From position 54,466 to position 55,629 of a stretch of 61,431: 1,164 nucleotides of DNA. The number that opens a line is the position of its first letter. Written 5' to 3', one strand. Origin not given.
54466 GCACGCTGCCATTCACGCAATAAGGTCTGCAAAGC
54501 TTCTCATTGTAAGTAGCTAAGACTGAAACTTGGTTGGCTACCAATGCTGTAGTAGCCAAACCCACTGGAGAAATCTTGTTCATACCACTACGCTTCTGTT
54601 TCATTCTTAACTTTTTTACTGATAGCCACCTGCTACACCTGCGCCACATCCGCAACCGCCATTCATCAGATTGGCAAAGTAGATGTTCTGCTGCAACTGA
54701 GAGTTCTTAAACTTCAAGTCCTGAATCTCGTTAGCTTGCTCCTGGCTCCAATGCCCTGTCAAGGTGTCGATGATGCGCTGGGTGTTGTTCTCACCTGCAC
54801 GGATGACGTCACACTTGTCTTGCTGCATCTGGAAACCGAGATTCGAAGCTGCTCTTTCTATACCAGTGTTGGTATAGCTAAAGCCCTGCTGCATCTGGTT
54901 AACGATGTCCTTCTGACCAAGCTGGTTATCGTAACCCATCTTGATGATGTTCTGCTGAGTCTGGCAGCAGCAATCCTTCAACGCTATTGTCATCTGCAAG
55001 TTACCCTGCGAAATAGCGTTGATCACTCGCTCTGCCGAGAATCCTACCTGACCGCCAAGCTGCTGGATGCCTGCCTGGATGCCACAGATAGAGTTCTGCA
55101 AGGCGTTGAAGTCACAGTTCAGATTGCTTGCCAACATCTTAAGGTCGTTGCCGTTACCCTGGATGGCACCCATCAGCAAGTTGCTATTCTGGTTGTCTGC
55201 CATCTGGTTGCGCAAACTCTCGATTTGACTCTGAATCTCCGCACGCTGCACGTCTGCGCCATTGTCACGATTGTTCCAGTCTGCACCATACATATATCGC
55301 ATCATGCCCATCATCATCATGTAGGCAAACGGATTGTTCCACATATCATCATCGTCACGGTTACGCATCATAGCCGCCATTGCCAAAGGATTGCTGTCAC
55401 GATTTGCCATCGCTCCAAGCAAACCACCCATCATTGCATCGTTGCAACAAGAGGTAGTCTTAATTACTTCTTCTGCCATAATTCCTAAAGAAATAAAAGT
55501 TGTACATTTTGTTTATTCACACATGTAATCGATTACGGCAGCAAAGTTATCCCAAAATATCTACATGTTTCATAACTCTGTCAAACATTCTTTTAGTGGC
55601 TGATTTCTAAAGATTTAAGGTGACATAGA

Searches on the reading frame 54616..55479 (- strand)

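Call 11: search_protein_families(library=phrogs, proteins=[window:54616-55479:-], max_evalue=0.001)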
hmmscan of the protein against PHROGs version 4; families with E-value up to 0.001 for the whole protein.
window:54616-55479:- (287 aa): 1 family
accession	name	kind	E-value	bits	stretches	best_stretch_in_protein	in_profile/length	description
phrog_16490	-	unknown function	1.8e-14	55.1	1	34-270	15-223/286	-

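Call 85: search_protein_families(library=pfam, proteins=[window:54616-55479:-], max_evalue=0.01)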
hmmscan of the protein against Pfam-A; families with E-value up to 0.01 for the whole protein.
window:54616-55479:- (287 aa): 0 families
